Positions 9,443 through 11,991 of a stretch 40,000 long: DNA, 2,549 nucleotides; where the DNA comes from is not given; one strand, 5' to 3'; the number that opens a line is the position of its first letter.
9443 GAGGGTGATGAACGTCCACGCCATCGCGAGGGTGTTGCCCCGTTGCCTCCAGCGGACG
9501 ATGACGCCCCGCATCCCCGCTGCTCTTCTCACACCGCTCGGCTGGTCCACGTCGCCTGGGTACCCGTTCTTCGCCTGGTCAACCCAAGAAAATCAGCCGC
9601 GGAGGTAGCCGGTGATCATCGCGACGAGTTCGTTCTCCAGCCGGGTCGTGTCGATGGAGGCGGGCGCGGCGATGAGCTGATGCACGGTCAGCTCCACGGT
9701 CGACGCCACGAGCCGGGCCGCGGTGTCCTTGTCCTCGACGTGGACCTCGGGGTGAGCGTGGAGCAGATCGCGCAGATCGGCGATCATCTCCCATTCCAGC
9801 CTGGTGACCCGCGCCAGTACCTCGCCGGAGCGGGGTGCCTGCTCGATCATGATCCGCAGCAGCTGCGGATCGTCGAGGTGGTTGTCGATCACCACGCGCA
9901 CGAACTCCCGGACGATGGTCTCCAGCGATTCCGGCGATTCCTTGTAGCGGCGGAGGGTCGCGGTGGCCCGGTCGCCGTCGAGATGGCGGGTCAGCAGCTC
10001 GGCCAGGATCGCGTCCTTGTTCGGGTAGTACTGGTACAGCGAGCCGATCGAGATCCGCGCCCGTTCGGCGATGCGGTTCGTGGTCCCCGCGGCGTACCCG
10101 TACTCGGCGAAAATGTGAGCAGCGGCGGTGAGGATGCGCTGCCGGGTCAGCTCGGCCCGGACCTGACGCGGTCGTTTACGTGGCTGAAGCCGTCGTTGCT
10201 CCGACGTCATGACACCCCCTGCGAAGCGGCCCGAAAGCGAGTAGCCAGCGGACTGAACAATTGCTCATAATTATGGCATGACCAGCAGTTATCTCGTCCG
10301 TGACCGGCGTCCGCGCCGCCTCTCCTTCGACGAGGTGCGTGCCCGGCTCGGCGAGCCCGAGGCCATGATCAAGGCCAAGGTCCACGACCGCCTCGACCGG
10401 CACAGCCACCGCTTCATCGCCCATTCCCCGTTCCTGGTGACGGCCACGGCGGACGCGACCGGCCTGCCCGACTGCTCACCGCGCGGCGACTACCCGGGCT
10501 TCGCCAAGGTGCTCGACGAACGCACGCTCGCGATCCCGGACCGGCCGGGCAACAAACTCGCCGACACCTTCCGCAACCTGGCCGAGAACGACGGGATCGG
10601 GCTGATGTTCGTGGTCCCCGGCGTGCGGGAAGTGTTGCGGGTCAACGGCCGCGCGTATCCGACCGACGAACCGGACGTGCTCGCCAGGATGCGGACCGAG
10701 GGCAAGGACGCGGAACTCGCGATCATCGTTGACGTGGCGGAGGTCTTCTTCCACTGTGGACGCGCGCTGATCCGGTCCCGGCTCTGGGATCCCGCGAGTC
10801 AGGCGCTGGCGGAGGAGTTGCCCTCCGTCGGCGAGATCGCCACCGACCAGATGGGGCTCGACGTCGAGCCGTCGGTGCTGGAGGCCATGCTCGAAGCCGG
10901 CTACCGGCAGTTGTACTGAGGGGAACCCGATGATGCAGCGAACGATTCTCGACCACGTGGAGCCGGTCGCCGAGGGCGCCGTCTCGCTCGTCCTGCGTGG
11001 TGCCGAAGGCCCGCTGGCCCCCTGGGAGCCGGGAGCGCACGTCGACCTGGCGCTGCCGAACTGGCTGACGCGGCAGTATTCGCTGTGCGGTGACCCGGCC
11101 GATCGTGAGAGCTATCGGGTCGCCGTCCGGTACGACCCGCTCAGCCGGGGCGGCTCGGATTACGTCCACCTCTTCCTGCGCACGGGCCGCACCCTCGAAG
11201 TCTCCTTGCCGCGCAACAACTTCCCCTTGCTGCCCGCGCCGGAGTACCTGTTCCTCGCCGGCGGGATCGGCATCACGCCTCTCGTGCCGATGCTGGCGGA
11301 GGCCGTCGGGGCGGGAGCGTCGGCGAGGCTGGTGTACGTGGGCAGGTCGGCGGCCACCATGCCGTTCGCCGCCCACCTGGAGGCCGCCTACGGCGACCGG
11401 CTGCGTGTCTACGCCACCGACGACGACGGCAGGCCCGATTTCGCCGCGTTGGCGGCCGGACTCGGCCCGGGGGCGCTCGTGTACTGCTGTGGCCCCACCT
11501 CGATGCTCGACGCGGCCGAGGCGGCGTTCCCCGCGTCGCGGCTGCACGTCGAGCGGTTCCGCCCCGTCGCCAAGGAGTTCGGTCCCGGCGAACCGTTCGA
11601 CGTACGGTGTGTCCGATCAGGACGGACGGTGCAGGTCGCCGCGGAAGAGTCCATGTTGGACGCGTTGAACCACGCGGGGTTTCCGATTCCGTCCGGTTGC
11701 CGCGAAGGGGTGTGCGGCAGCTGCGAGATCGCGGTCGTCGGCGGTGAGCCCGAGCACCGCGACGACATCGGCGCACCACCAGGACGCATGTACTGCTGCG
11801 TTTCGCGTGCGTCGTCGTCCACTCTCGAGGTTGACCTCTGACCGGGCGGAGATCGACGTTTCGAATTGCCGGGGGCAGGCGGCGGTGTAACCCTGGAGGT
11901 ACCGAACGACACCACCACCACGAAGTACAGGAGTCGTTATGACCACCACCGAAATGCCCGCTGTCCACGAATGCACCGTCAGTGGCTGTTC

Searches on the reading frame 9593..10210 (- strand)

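Call 12: search_protein_families(library=pfam, proteins=[window:9593-10210:-])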
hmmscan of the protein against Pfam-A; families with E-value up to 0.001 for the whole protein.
window:9593-10210:- (205 aa): 2 families
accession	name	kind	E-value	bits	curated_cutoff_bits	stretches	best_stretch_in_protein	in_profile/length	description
PF17918.6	TetR_C_15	-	3.6e-18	66.6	26.8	1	95-203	1-108/108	Tetracyclin repressor-like, C-terminal domain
PF00440.29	TetR_N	-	3.6e-15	55.9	24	1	26-72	1-47/47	Bacterial regulatory proteins, tetR family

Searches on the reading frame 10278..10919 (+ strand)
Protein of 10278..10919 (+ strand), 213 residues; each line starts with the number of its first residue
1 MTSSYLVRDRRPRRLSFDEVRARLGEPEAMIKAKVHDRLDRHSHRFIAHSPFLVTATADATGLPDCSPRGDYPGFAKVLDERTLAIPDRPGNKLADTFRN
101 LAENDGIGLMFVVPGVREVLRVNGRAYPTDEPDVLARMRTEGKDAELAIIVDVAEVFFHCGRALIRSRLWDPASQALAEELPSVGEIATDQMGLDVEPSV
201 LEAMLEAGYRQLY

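Call 12: search_protein_families(library=pfam, proteins=[window:10278-10919:+])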
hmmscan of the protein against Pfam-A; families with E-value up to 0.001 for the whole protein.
window:10278-10919:+ (213 aa): 1 family
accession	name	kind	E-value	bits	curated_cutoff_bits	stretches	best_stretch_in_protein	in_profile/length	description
PF01243.27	PNPOx_N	-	2.2e-14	54.3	28.1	1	43-160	5-120/120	Pyridoxamine 5'-phosphate oxidase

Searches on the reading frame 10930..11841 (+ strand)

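Call 12: search_protein_families(library=pfam, proteins=[window:10930-11841:+])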
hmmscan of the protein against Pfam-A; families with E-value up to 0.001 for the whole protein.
window:10930-11841:+ (303 aa): 3 families
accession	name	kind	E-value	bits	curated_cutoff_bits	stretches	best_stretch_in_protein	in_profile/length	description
PF00111.32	Fer2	-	7.1e-12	45.5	21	1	229-293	5-75/77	2Fe-2S iron-sulfur cluster binding domain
PF00175.26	NAD_binding_1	-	9.6e-05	23.4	22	1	108-196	1-107/109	Oxidoreductase NAD-binding domain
PF22290.1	DmmA-like_N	-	0.00057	20.8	33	1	104-198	19-112/124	Dimethylamine monooxygenase subunit DmmA-like, N-terminal domain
